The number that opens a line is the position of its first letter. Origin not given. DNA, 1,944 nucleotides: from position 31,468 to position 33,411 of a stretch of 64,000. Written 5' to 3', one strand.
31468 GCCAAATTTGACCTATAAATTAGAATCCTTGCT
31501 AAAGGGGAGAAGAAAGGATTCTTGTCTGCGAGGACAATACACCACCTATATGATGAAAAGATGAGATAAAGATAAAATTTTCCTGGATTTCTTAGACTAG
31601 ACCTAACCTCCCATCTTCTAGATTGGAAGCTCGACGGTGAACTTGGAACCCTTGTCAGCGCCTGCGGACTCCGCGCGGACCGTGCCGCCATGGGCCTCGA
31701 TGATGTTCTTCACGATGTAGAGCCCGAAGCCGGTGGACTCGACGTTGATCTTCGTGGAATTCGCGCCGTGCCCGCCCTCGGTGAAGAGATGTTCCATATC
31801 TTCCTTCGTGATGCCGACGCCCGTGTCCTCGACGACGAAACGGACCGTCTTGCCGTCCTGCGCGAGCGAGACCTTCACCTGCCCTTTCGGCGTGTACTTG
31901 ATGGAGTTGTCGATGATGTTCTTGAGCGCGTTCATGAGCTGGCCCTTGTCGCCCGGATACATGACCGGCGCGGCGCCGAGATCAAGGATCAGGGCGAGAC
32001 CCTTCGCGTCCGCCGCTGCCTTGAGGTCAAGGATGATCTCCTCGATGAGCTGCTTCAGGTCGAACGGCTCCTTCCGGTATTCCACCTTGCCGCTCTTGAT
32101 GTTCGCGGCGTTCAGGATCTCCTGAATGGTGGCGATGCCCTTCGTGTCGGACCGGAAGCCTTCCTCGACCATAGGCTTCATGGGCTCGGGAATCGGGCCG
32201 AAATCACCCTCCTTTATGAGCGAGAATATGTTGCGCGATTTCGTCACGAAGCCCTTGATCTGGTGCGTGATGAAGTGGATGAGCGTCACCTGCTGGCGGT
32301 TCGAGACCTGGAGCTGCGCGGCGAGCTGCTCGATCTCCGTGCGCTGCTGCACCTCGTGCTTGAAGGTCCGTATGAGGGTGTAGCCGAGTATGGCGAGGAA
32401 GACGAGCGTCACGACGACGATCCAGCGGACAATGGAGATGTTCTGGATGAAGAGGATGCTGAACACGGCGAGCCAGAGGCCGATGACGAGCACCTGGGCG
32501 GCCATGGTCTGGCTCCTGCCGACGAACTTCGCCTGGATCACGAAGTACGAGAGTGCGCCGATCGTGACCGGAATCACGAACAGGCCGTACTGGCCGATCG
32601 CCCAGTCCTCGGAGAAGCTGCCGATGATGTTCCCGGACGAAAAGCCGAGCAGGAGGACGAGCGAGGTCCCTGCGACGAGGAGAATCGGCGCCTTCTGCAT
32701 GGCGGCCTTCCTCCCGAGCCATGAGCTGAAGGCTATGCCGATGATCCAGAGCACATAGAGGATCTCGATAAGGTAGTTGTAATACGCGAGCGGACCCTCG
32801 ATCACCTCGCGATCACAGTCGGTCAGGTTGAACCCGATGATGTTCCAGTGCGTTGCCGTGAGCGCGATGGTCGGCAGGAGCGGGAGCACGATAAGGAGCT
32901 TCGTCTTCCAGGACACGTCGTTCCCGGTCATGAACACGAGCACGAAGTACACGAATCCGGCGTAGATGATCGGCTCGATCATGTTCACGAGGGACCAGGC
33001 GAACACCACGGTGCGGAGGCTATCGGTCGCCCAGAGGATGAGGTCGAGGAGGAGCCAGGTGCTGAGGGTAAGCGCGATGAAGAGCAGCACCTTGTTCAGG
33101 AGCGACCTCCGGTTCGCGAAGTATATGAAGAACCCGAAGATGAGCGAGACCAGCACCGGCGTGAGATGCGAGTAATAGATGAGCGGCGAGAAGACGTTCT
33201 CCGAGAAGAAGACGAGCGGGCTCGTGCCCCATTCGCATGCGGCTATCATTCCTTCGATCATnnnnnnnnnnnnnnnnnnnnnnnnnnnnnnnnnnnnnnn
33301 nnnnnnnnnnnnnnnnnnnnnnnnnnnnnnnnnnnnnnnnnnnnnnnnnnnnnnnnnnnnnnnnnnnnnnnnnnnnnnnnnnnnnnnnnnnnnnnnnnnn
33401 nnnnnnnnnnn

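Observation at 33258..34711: A bacterial SET-domain protein sits in an operon with a 7-TM-like membrane protein, next to an orphan sensor kinase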

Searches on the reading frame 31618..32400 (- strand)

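Call 57: search_protein_families(library=pfam, proteins=[window:31618-32400:-], max_evalue=10)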
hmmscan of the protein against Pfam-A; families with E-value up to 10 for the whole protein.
window:31618-32400:- (260 aa): 4 families
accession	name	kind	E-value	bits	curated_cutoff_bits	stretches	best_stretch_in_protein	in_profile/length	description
PF02518.31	HATPase_c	-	1.5e-26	93.4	26.4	1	150-259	1-108/111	Histidine kinase-, DNA gyrase B-, and HSP90-like ATPase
PF13589.12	HATPase_c_3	-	4.6e-06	27.1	25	1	156-216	4-63/137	Histidine kinase-, DNA gyrase B-, and HSP90-like ATPase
PF13581.12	HATPase_c_2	-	9e-05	22.9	27.4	1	158-236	39-111/127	Histidine kinase-like ATPase domain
PF14501.12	HATPase_c_5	-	0.00014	22.2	22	1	156-245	11-90/102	GHKL domain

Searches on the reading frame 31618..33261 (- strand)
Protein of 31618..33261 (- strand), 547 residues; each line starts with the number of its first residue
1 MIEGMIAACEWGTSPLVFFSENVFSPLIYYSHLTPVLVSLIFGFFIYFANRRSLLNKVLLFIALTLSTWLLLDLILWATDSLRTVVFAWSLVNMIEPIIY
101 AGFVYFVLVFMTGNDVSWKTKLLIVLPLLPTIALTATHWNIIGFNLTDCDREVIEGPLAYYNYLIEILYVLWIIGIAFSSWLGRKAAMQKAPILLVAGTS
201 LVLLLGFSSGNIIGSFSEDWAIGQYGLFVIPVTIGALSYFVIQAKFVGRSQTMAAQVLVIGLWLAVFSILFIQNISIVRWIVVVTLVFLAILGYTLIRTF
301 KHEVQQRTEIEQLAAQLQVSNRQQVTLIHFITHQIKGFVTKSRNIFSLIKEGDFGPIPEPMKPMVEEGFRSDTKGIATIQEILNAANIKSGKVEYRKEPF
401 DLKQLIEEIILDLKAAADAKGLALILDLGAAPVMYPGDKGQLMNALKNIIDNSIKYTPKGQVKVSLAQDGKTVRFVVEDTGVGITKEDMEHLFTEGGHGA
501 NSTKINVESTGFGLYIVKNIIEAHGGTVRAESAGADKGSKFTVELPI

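Call 3: search_protein_families(library=pfam, proteins=[window:31618-33261:-], max_evalue=0.01)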
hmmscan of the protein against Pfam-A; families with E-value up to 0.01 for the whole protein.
window:31618-33261:- (547 aa): 4 families
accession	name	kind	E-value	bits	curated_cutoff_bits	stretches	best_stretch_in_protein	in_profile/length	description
PF02518.31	HATPase_c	-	7.9e-26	91.1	26.4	1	437-546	1-108/111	Histidine kinase-, DNA gyrase B-, and HSP90-like ATPase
PF13589.12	HATPase_c_3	-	1.7e-05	25.3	25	1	443-503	4-63/137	Histidine kinase-, DNA gyrase B-, and HSP90-like ATPase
PF13581.12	HATPase_c_2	-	0.00036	21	27.4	1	445-523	39-111/127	Histidine kinase-like ATPase domain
PF14501.12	HATPase_c_5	-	0.0009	19.6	22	1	443-532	11-90/102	GHKL domain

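Call 5: search_protein_families(library=ncbifam, proteins=[window:31618-33261:-], max_evalue=0.1)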
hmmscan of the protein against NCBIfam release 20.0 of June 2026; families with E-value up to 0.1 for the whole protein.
window:31618-33261:- (547 aa): 83 families (the best 25 are shown)
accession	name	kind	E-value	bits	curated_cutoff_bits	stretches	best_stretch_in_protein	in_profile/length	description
TIGR02956.1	TMAO_torS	equivalog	1.4e-31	109.4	676.5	1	370-547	507-682/967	TMAO reductase system sensor histidine kinase/response regulator TorS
NF046044.1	PnpS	equivalog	1.6e-30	106.4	400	1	379-546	224-390/390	two-component system histidine kinase PnpS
NF038297.2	hybrid_HK_HrmK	equivalog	7.7e-28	97.5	725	1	376-547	287-457/607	hybrid histidine kinase/response regulator HrmK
TIGR02966.1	phoR_proteo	equivalog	4.1e-26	91.8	334.2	1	379-544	168-332/333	phosphate regulon sensor histidine kinase PhoR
NF047874.1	MASE3_PAS_HK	subfamily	3.7e-25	88.8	560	1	379-547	457-625/655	MASE3 domain-containing sensor histidine kinase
NF008318.0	PRK11107.1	equivalog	5.3e-25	87.7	890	1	370-546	336-517/920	two-component sensor histidine kinase BarA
NF033092.0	HK_WalK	equivalog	1.1e-24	87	725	1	376-547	423-594/594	cell wall metabolism sensor histidine kinase WalK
NF041735.1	hist_kin_RppB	equivalog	6.3e-24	84.6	400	1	377-546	268-438/438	two-component system sensor histidine kinase RppB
NF012163.2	BaeS_SmeS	equivalog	3.3e-23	82.4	500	1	308-533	224-445/457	sensor histidine kinase efflux regulator BaeS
TIGR01386.1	cztS_silS_copS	subfamily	5.1e-23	81.8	292.55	1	379-546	294-457/457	heavy metal sensor histidine kinase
NF045595.1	HK_scytonemin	equivalog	5.8e-23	81.1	865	1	379-546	470-634/637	scytonemin biosynthesis sensor histidine kinase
NF008312.0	PRK11100.1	equivalog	3.6e-22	78.9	356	1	256-534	183-462/477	two-component system sensor histidine kinase CreC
NF041832.1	near_NosP_CTERM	subfamily_domain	3.8e-22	78.9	400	1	379-547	60-225/370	NahK/ErcS family hybrid sensor histidine kinase/response regulator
NF041210.1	his_kin_PieS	equivalog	4.8e-22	78.6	850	1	379-546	303-469/474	two component system sensor histidine kinase PieS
NF006800.0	PRK09303.1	equivalog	5.2e-22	78.3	342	1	308-547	139-377/383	histidine kinase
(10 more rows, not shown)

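Call 73: search_protein_families(library=padloc, proteins=[window:31618-33261:-], max_evalue=0.01)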
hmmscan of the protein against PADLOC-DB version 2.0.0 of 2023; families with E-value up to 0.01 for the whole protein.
window:31618-33261:- (547 aa): 3 families
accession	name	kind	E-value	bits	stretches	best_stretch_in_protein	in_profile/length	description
PDLC04647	PDC-M43B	-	5.6e-12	43.4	1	445-533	231-320/347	-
PDLC04650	PDC-M43B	-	6.9e-08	30.1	1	445-530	230-318/344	-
PDLC04649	PDC-M43B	-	5.8e-06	23.5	1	442-527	229-315/345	-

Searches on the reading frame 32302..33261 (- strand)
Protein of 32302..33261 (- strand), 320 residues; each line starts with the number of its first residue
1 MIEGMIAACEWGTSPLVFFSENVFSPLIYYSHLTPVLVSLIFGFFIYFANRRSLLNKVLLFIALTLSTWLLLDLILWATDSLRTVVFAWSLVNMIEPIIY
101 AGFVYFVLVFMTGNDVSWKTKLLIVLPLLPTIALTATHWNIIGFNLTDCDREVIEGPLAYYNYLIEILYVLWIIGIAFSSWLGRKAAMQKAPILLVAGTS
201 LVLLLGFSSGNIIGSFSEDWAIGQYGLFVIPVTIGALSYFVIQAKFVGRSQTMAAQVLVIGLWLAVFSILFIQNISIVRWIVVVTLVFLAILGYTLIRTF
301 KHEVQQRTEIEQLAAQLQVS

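Call 57: search_protein_families(library=pfam, proteins=[window:32302-33261:-], max_evalue=10)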
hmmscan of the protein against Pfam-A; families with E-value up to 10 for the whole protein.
window:32302-33261:- (320 aa): 0 families
